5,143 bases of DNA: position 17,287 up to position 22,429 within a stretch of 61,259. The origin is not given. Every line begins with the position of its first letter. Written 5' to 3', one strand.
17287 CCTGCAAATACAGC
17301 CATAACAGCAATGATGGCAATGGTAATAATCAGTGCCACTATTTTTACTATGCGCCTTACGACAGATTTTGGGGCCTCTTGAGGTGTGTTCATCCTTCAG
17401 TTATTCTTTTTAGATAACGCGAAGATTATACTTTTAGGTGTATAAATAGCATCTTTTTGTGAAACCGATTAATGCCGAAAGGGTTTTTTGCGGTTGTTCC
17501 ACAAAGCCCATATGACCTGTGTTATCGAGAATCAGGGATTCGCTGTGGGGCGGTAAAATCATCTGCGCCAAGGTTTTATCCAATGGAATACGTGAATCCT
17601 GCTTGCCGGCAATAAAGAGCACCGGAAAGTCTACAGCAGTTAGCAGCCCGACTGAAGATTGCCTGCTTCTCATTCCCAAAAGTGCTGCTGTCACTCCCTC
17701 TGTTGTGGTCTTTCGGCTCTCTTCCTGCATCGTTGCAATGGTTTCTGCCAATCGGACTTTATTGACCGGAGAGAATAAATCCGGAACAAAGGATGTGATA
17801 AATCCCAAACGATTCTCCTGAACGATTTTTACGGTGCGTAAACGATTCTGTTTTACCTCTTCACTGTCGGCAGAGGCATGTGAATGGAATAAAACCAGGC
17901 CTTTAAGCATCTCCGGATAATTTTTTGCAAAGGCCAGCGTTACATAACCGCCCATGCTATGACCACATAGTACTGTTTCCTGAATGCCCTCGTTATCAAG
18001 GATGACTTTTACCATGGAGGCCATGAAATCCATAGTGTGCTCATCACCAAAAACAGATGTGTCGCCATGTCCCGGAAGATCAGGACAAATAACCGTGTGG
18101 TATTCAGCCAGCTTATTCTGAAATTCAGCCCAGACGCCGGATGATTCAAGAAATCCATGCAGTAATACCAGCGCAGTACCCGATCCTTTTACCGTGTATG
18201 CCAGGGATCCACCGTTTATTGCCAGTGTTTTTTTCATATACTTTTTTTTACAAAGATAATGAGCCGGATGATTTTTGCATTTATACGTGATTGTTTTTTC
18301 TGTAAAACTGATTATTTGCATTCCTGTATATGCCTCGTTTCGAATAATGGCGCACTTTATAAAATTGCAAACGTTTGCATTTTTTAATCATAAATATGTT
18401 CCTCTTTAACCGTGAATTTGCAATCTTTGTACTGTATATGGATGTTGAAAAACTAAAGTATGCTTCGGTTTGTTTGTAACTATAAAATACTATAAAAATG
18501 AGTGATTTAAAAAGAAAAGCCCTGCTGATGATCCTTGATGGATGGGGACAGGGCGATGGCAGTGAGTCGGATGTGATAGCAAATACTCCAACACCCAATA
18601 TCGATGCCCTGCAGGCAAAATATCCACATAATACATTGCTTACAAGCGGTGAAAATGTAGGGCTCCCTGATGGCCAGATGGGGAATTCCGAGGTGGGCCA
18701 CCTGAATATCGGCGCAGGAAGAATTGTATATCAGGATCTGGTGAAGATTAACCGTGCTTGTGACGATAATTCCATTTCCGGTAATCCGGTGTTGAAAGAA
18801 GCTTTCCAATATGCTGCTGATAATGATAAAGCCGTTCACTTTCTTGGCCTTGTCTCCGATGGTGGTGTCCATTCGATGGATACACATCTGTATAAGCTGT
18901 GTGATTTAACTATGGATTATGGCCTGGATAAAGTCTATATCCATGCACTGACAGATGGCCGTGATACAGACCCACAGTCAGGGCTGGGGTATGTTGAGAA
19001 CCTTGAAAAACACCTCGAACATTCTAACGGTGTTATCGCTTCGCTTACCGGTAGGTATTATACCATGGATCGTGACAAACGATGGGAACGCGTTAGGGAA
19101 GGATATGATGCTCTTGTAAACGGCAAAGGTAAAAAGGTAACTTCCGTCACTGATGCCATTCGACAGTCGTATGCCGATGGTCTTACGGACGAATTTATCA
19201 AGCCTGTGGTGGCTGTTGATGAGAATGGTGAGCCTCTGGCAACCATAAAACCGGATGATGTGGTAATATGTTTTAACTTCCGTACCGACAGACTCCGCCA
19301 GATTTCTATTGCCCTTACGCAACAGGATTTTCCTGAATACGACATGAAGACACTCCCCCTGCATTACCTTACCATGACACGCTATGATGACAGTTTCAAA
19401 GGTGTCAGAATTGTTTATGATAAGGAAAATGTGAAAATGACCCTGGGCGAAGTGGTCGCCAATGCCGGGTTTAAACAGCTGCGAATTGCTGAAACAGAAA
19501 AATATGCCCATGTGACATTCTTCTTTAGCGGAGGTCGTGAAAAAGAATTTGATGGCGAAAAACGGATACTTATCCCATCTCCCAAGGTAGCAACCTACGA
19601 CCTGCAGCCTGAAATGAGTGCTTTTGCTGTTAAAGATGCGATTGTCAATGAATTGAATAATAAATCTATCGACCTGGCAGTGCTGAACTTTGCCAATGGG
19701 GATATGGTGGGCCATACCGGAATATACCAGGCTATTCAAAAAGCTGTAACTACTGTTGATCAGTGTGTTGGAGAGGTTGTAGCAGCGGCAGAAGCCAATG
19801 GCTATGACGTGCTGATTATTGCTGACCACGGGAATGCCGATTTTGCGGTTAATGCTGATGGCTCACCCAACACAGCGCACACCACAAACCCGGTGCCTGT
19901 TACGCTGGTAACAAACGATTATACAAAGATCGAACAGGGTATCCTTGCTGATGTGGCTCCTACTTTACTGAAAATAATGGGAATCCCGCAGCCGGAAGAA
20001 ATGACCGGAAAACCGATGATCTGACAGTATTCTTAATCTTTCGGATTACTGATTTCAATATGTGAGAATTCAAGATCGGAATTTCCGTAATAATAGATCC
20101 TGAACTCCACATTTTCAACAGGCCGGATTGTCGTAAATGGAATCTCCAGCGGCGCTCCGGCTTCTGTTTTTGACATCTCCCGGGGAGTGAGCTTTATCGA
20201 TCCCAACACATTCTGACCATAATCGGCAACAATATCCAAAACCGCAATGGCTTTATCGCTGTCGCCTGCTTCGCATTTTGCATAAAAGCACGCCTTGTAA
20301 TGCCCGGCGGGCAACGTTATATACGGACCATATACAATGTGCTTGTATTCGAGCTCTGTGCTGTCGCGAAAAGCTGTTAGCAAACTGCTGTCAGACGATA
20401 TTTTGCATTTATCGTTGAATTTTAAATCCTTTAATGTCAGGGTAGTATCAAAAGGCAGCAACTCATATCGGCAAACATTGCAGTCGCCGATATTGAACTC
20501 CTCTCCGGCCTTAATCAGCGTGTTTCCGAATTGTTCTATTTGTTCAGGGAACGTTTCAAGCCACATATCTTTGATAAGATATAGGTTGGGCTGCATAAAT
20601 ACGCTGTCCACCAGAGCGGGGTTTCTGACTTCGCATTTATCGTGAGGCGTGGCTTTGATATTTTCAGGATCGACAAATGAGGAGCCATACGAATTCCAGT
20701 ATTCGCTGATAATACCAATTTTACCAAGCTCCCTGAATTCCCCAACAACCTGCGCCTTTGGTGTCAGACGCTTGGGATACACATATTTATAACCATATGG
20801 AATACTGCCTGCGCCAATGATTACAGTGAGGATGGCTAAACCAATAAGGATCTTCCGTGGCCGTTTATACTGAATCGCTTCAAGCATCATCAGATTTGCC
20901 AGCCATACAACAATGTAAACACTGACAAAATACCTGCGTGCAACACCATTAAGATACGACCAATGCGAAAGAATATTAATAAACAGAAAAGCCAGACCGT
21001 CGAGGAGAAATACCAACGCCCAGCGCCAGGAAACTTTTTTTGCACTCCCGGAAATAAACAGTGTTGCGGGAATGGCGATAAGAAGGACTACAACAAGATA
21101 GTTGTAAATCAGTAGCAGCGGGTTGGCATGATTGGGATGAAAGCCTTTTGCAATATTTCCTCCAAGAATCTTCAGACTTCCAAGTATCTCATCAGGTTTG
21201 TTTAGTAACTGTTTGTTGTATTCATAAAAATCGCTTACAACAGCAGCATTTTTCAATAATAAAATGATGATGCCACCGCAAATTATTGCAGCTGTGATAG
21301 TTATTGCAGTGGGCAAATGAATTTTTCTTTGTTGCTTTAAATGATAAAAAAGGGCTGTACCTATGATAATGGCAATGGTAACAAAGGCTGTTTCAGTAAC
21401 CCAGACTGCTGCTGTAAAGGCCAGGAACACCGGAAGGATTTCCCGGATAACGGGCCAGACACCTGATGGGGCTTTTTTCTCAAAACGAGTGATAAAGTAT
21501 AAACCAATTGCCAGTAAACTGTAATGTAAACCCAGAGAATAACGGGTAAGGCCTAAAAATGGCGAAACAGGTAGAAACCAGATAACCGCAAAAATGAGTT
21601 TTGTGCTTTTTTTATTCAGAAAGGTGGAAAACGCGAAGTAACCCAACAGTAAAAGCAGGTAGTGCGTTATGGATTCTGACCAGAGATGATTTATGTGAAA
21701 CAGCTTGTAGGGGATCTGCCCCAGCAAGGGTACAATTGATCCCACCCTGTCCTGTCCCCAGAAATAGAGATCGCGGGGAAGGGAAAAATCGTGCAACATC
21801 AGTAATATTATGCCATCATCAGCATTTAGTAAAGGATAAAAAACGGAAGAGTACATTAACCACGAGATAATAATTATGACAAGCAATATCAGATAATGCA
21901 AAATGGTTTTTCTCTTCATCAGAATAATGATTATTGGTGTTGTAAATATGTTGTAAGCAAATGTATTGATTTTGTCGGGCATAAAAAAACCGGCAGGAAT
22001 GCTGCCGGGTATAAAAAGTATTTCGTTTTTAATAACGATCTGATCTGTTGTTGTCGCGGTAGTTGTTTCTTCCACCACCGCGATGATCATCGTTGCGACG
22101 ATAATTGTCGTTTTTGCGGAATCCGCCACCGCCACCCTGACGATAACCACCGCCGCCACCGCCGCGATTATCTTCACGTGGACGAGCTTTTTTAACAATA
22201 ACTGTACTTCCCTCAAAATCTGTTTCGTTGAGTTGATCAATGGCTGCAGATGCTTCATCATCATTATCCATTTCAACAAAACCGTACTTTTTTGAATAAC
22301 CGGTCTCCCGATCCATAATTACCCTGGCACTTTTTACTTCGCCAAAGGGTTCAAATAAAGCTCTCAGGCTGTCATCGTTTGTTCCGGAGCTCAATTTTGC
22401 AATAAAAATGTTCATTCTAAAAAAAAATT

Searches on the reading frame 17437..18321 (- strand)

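Call 61: search_protein_families(library=pfam, proteins=[window:17437-18321:-], max_evalue=0.00001)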
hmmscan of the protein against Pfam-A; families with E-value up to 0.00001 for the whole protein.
window:17437-18321:- (295 aa): 5 families
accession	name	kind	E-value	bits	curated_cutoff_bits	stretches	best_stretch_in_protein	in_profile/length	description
PF00561.26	Abhydrolase_1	-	2.2e-28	100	25.8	1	50-276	2-244/245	alpha/beta hydrolase fold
PF12697.13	Abhydrolase_6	-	5.3e-19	70.2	26.3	1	51-280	1-214/217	Alpha/beta hydrolase family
PF12146.15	Hydrolase_4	-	2.2e-14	53.8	27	1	50-246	6-206/239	Serine aminopeptidase, S33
PF03096.20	Ndr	-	5.2e-12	45.5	23.3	1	77-291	58-279/283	Ndr family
PF12695.13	Abhydrolase_5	-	4.6e-07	30.2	27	1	104-168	47-108/164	Alpha/beta hydrolase family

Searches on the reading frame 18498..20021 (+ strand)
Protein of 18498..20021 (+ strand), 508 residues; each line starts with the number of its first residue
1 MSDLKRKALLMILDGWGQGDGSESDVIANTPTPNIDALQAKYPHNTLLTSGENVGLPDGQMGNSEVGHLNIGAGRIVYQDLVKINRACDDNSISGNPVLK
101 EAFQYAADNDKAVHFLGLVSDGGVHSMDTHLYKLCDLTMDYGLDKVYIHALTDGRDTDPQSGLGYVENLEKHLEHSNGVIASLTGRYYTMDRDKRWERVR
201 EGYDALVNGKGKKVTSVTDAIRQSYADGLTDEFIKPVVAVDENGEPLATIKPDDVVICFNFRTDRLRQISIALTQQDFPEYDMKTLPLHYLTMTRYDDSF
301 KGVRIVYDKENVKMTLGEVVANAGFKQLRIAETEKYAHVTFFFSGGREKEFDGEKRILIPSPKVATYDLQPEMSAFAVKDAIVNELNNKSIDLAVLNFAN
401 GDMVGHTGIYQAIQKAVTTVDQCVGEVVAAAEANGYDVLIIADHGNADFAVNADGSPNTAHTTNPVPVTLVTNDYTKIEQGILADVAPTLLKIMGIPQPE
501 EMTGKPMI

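Call 61: search_protein_families(library=pfam, proteins=[window:18498-20021:+], max_evalue=0.00001)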
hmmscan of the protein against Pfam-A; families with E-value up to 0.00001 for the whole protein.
window:18498-20021:+ (508 aa): 3 families
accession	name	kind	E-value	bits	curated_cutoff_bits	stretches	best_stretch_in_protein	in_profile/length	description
PF06415.18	iPGM_N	-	2.7e-80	269.4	27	1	84-298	1-217/217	BPG-independent PGAM N-terminus (iPGM_N)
PF01676.23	Metalloenzyme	-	5.8e-73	245.9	24.3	1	7-497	2-251/252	Metalloenzyme superfamily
PF01663.27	Phosphodiest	-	4.5e-07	30.2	23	1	383-449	157-224/342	Type I phosphodiesterase / nucleotide pyrophosphatase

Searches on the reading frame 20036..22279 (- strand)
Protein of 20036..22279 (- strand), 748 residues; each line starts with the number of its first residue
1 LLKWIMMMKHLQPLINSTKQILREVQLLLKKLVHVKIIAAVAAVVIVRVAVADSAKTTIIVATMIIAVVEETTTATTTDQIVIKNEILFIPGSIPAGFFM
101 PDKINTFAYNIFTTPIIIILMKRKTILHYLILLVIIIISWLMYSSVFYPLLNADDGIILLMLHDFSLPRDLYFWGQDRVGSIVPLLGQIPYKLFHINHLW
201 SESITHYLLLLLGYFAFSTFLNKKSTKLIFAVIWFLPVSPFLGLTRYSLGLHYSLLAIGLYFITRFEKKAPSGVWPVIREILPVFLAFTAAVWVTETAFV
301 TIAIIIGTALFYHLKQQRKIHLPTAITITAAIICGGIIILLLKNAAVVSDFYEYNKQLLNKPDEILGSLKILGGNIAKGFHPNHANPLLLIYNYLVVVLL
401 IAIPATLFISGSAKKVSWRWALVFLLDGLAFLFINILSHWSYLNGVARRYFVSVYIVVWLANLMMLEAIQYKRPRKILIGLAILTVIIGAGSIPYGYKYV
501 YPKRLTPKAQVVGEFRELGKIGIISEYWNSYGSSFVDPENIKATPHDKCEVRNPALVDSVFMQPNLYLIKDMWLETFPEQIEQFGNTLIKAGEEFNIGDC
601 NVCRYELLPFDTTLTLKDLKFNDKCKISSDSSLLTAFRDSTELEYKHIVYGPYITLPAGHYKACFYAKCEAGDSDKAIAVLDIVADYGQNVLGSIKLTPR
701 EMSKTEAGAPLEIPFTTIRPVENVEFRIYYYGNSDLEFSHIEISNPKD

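Call 59: find_encoding_contigs(protein=window:20036-22279:-, flank=10000, max_places=1)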
Protein window:20036-22279:- (748 aa): no gene with exactly this product is on record in the collection.

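Call 61: search_protein_families(library=pfam, proteins=[window:20036-22279:-], max_evalue=0.00001)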
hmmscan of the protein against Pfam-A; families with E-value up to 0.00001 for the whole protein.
window:20036-22279:- (748 aa): 0 families
